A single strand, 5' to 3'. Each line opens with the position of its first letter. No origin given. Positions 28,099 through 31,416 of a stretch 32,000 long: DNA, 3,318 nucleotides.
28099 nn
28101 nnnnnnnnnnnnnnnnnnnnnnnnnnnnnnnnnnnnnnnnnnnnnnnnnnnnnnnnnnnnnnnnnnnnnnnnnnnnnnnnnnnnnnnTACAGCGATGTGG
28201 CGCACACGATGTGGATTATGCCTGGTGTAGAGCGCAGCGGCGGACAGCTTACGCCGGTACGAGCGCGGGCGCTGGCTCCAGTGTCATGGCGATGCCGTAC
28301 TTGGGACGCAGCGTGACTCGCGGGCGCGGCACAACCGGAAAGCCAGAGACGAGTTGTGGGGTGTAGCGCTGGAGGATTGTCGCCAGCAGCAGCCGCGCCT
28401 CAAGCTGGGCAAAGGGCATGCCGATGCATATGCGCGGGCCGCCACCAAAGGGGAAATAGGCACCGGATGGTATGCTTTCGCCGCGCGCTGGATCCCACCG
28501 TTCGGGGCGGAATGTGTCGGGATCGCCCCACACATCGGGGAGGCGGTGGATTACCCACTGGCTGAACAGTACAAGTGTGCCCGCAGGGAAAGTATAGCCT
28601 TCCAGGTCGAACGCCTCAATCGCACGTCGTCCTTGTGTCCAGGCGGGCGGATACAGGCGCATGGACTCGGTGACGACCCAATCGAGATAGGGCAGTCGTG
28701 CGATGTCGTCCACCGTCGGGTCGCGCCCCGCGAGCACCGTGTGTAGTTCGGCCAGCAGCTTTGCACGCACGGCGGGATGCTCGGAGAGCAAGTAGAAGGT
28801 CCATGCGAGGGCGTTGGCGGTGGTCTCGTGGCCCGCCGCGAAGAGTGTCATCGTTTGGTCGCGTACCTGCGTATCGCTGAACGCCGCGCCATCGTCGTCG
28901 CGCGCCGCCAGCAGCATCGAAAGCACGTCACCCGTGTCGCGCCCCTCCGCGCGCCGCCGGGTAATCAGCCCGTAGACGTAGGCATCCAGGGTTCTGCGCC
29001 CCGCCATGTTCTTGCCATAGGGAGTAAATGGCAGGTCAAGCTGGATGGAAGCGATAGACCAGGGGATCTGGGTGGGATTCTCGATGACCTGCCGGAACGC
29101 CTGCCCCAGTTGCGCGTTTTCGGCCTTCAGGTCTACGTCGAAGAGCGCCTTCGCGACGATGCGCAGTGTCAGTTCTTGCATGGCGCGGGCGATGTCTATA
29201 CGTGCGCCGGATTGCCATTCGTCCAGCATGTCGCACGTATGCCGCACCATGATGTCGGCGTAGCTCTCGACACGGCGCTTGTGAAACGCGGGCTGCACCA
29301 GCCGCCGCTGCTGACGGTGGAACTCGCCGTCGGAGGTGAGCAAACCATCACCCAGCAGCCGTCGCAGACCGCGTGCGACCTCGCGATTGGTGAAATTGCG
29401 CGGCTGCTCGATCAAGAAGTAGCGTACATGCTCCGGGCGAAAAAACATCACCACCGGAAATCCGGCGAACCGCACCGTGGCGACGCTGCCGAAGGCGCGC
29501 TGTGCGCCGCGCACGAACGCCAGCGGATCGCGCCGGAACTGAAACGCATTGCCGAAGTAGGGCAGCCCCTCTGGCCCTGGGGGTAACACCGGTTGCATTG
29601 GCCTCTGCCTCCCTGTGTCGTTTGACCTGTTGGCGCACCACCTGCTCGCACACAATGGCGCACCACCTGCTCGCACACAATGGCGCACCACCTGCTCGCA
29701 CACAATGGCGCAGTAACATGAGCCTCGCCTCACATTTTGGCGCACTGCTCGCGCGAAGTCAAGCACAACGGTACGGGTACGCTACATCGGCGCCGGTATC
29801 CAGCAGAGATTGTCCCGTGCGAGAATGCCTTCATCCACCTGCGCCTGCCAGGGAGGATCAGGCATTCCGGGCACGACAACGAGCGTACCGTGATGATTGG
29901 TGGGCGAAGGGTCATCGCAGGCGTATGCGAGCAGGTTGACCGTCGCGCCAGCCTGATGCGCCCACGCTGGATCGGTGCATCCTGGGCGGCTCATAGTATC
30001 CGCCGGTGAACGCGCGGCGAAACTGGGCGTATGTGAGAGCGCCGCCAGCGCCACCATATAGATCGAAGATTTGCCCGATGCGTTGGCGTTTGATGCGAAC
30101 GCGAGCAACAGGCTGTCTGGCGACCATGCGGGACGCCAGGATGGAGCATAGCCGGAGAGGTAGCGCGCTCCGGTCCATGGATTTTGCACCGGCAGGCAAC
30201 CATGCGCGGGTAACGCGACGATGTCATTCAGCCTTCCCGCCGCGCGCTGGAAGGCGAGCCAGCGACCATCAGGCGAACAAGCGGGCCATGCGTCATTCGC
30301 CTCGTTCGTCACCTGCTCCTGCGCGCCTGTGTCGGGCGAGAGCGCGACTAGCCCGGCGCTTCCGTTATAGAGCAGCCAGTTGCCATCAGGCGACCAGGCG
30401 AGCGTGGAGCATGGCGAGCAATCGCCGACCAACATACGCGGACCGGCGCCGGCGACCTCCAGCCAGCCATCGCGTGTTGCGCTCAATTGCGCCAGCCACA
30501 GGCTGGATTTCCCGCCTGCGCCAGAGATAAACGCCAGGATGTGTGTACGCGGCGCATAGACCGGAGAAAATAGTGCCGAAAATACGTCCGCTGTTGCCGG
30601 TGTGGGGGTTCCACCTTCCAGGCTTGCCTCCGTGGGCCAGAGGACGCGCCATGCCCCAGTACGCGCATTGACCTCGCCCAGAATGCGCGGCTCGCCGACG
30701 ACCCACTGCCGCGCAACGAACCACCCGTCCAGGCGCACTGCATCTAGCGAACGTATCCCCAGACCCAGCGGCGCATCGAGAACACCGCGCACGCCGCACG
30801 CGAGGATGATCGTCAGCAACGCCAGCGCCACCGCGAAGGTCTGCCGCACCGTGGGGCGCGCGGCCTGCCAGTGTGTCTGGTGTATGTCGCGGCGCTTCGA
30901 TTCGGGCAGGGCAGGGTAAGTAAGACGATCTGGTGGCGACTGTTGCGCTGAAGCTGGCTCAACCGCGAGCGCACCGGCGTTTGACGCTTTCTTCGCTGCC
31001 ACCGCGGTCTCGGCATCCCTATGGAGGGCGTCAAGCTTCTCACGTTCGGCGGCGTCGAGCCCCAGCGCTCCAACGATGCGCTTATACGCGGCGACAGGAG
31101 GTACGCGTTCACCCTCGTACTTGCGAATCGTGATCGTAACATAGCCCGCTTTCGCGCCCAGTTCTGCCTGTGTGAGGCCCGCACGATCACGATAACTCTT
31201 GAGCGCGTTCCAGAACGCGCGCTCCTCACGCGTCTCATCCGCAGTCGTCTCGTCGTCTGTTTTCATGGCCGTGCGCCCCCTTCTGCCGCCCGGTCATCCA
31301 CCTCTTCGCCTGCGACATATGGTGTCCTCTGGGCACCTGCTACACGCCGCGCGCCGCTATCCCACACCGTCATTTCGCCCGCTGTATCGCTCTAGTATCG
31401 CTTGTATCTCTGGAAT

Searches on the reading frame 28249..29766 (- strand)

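Call 59: search_protein_families(library=pfam, proteins=[window:28249-29766:-], max_evalue=0.001)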
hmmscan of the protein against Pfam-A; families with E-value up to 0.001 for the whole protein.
window:28249-29766:- (505 aa): 1 family
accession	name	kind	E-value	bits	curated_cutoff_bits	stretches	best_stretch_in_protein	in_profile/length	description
PF00067.27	p450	-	2.3e-92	310.6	22.8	1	62-475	1-439/462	Cytochrome P450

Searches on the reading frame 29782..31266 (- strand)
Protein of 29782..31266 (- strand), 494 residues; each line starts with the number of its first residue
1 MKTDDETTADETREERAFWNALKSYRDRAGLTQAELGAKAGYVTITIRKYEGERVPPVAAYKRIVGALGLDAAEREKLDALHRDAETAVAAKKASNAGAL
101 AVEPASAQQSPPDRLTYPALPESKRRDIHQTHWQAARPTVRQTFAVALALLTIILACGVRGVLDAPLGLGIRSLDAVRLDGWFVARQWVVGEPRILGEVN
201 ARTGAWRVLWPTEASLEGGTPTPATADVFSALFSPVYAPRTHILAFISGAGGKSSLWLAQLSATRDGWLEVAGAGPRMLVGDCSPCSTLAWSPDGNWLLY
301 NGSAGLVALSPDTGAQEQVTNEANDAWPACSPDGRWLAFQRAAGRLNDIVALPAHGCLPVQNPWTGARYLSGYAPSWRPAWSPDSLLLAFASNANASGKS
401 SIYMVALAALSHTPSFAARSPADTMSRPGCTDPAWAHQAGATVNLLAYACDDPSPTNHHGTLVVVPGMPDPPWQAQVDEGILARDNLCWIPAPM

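Call 59: search_protein_families(library=pfam, proteins=[window:29782-31266:-], max_evalue=0.001)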
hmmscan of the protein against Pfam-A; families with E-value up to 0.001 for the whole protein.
window:29782-31266:- (494 aa): 2 families
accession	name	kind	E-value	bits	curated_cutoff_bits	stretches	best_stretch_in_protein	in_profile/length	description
PF07676.18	PD40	-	1.8e-15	56.9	20.9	2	378-404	13-38/38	WD40-like Beta Propeller Repeat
PF13560.12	HTH_31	-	1.3e-08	35.5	27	1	22-78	6-64/64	Helix-turn-helix domain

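Call 69: find_encoding_contigs(protein=window:29782-31266:-, flank=10000, max_places=2)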
Protein window:29782-31266:- (494 aa): 2 contigs read that carry it; 2 places shown.
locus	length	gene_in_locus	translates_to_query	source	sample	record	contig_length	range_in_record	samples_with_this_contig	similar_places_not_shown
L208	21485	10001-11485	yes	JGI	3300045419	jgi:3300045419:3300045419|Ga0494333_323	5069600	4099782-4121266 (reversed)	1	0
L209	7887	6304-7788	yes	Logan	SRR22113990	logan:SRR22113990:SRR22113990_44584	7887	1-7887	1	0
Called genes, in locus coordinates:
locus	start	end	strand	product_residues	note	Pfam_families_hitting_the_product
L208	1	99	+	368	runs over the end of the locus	PF01008:IF-2B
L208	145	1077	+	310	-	PF00294:PfkB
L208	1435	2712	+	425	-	PF05221:AdoHcyase, PF07991:KARI_N (faint), PF05221:AdoHcyase, PF02826:2-Hacid_dh_C (weak), PF00670:AdoHcyase_NAD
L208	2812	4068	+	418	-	PF00438:S-AdoMet_synt_N, PF02772:S-AdoMet_synt_M, PF02773:S-AdoMet_synt_C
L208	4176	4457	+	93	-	-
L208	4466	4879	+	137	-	PF13470:PIN_3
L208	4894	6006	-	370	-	PF02129:Peptidase_S15 (weak), PF02230:Abhydrolase_2 (faint), PF12146:Hydrolase_4, PF00561:Abhydrolase_1, PF12697:Abhydrolase_6, PF00326:Peptidase_S9 (faint), PF01738:DLH (faint)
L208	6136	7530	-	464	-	PF00232:Glyco_hydro_1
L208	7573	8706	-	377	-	-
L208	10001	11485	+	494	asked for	PF13560:HTH_31, PF07676:PD40 (faint), PF26550:Tricorn_2nd (faint), PF26549:Tricorn_N (weak)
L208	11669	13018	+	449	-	PF00067:p450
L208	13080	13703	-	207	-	-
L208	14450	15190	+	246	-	PF00072:Response_reg, PF00486:Trans_reg_C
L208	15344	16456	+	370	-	PF13349:DUF4097 (faint)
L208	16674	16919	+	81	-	-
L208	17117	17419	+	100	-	-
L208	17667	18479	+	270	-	PF00005:ABC_tran, PF13304:AAA_21 (weak)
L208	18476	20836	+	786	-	PF12704:MacB_PCD (weak), PF02687:FtsX, PF12704:MacB_PCD, PF02687:FtsX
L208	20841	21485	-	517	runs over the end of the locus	PF00672:HAMP, PF00512:HisKA, PF02518:HATPase_c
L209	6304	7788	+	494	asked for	PF13560:HTH_31, PF07676:PD40 (faint), PF26550:Tricorn_2nd (faint), PF26549:Tricorn_N (weak)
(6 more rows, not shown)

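Call 86: list_cluster_members(proteins=[L208:2812-4068:+, L208:1435-2712:+, L003:4992-6020:-, L003:3261-4163:-])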
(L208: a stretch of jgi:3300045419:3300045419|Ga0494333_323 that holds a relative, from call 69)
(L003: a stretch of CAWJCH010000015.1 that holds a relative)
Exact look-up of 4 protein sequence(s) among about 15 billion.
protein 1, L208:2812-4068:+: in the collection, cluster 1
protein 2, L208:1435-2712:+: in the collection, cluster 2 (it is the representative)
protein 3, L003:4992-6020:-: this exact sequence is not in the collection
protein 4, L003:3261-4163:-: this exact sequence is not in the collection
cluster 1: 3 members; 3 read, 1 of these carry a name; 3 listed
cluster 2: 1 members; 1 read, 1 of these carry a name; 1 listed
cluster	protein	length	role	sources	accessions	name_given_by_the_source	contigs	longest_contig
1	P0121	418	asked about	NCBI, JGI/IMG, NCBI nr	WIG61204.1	MAG: S-adenosylmethionine synthetase [Ktedonobacterales bacterium] | S-adenosylmethionine synthetase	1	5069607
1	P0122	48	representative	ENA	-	-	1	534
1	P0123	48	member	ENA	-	-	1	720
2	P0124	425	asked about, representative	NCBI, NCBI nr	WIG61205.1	MAG: Adenosylhomocysteinase [Ktedonobacterales bacterium]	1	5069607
